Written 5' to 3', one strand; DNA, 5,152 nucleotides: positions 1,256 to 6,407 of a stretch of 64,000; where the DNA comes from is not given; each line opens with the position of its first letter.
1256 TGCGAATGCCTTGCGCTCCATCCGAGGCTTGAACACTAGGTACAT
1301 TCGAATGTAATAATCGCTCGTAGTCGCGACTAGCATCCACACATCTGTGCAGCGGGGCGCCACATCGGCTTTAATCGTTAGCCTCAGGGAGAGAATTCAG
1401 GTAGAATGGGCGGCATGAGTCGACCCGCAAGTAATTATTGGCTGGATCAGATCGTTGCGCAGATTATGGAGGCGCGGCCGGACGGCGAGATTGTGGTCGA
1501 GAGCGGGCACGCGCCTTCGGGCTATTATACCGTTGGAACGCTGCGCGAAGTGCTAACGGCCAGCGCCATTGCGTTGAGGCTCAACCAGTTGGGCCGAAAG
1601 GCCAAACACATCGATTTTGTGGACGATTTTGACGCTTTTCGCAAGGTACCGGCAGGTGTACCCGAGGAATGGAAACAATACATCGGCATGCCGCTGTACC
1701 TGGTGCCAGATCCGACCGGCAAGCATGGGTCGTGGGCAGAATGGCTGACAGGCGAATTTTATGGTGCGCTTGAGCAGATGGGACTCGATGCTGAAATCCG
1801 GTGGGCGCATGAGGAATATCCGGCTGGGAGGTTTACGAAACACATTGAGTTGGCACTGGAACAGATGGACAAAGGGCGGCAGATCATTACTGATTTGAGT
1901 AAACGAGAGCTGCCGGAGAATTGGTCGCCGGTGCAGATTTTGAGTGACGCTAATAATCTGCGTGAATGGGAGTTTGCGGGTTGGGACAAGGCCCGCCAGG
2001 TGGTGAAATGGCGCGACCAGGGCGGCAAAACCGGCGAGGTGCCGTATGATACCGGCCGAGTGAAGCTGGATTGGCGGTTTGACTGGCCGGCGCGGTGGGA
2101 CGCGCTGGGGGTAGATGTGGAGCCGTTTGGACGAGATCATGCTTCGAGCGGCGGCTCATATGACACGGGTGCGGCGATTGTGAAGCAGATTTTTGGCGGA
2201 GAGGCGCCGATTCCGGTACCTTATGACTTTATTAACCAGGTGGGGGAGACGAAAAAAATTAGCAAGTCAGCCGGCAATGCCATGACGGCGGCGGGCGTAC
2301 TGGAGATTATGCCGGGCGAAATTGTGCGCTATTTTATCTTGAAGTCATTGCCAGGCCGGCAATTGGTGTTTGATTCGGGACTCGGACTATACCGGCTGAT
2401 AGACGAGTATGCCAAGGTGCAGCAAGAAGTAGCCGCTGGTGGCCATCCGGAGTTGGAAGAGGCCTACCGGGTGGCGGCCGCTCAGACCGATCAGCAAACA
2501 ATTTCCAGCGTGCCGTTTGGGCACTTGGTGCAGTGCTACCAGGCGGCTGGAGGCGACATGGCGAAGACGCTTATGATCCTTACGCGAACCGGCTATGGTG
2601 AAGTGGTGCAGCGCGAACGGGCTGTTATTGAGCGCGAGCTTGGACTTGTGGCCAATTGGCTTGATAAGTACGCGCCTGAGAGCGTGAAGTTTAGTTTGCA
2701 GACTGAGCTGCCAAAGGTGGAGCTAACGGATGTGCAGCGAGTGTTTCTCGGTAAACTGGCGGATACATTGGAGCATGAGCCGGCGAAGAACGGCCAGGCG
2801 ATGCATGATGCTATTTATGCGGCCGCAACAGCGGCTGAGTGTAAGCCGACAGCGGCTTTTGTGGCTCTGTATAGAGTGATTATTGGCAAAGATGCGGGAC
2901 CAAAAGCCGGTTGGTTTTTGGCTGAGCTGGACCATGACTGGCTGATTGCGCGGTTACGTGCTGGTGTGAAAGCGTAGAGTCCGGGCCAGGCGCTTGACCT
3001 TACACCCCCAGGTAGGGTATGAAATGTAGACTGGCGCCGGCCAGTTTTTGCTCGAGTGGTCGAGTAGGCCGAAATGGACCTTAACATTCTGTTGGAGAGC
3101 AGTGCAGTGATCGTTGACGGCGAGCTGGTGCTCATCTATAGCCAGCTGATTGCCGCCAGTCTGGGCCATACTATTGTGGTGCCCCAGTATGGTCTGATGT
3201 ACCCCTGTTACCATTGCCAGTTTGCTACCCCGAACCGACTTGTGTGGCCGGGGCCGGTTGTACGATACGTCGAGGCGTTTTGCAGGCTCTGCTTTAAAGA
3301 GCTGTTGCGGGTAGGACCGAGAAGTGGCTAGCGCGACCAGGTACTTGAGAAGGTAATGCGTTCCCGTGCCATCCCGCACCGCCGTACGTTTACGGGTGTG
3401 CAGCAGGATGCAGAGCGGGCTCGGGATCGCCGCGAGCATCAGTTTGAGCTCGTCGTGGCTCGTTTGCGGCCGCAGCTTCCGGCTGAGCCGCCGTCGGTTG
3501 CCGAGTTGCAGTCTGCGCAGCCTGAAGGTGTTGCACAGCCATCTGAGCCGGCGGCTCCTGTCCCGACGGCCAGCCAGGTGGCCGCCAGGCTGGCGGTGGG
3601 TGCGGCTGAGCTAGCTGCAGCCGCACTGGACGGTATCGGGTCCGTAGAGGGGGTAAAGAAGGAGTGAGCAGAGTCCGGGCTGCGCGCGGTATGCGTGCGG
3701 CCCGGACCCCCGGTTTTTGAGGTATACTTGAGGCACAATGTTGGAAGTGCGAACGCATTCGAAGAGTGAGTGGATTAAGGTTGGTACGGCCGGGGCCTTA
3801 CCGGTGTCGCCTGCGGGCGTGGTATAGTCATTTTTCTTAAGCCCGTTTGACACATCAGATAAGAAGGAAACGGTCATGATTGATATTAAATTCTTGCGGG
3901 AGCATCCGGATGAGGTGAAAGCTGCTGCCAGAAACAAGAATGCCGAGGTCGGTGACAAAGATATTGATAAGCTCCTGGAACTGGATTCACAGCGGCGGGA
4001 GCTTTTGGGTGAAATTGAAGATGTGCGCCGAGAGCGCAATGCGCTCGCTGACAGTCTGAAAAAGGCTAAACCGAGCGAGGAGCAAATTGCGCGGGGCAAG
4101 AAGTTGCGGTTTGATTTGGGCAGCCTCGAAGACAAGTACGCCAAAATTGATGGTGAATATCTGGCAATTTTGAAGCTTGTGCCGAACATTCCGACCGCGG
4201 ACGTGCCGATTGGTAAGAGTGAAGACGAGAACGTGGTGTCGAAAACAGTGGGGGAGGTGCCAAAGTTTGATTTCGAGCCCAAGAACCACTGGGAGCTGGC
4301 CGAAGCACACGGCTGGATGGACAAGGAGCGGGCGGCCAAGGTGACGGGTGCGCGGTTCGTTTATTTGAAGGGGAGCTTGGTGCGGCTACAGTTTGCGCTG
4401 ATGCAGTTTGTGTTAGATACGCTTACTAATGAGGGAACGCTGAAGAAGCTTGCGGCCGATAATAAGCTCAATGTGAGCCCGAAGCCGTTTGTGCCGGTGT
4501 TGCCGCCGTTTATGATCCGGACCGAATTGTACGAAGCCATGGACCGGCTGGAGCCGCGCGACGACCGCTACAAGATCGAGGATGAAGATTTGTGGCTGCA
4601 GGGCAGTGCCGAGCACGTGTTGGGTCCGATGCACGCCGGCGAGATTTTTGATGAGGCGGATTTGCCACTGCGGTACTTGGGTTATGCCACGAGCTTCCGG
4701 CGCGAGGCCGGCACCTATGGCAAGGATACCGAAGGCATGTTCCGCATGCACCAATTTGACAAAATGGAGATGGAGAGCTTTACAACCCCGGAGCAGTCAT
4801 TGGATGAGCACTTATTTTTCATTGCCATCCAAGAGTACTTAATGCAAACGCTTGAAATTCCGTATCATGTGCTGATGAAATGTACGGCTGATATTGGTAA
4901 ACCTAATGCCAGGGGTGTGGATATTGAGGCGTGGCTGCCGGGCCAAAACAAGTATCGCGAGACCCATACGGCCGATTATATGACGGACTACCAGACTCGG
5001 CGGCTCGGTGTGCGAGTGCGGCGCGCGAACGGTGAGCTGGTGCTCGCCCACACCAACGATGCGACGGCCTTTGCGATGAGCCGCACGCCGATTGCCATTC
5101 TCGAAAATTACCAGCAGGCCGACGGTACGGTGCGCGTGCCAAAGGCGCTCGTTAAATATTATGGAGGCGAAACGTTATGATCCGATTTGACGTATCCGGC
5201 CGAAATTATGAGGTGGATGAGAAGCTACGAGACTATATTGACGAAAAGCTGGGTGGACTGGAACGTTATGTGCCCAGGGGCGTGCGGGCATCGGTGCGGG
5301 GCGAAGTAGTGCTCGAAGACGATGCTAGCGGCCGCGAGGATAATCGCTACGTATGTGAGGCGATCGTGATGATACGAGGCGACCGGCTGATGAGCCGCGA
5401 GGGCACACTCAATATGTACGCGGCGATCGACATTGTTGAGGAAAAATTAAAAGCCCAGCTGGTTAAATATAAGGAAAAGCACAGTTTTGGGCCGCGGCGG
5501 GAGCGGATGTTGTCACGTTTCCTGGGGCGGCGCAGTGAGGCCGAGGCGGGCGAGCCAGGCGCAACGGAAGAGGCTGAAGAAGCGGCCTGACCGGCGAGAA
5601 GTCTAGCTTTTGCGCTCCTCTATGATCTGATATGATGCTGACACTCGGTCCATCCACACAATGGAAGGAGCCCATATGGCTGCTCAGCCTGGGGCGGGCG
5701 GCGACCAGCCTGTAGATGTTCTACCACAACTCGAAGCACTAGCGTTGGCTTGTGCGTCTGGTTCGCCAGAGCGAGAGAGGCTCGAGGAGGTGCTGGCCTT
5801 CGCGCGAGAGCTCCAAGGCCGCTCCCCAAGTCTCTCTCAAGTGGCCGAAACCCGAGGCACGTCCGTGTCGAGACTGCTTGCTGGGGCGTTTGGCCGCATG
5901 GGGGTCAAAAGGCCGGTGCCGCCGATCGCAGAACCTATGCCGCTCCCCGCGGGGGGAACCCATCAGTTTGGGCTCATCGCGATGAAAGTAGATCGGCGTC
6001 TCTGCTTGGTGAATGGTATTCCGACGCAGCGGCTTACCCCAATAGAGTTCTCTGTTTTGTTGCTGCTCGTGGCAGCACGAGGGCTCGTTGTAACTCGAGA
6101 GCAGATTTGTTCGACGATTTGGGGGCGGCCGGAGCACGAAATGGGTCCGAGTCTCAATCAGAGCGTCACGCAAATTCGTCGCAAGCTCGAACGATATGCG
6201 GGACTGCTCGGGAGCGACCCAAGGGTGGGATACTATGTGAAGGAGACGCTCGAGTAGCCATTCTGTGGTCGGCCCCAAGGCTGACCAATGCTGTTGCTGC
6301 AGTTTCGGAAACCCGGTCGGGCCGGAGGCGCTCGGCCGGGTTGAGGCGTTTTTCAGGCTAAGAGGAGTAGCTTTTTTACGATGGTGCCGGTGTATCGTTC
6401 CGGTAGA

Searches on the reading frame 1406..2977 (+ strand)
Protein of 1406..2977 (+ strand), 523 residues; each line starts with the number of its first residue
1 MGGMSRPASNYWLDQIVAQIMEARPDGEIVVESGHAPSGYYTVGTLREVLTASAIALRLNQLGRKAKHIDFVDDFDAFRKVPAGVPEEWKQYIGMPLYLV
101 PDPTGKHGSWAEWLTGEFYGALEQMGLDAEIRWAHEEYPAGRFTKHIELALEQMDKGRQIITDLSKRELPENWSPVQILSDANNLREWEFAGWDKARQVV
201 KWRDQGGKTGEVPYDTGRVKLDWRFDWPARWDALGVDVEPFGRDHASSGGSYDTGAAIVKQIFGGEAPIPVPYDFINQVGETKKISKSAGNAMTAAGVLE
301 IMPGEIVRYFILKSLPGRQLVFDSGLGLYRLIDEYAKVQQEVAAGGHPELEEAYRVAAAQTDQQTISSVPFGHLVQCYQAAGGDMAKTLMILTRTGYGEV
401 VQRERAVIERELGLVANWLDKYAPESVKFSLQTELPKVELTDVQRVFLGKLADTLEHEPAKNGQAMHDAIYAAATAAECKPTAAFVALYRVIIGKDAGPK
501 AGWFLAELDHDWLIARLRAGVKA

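Call 15: search_protein_families(library=pfam, proteins=[window:1406-2977:+], max_evalue=0.001)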
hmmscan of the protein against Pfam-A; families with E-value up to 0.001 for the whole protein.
window:1406-2977:+ (523 aa): 2 families
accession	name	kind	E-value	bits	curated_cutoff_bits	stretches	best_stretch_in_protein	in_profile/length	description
PF01921.24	tRNA-synt_1f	-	8.7e-96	321.4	27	1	11-356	2-353/360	tRNA synthetases class I (K)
PF19269.4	Anticodon_2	-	0.00055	20.8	23.6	1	438-520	58-140/141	Anticodon binding domain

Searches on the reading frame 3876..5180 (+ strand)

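Call 15: search_protein_families(library=pfam, proteins=[window:3876-5180:+], max_evalue=0.001)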
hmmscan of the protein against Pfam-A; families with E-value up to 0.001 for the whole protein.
window:3876-5180:+ (434 aa): 2 families
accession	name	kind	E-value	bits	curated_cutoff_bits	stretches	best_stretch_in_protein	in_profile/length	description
PF00587.30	tRNA-synt_2b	-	1.4e-24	87.6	29.3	1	232-412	1-179/179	tRNA synthetase class II core domain (G, H, P, S and T)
PF02403.27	Seryl_tRNA_N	-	3e-21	76.1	28.2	1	1-106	1-108/108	Seryl-tRNA synthetase N-terminal domain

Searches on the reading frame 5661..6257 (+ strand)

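Call 15: search_protein_families(library=pfam, proteins=[window:5661-6257:+], max_evalue=0.001)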
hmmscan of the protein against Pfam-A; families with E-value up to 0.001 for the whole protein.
window:5661-6257:+ (198 aa): 1 family
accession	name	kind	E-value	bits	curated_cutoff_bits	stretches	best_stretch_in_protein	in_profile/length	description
PF00486.34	Trans_reg_C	-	2e-11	44.2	26.2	1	124-191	5-75/77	Transcriptional regulatory protein, C terminal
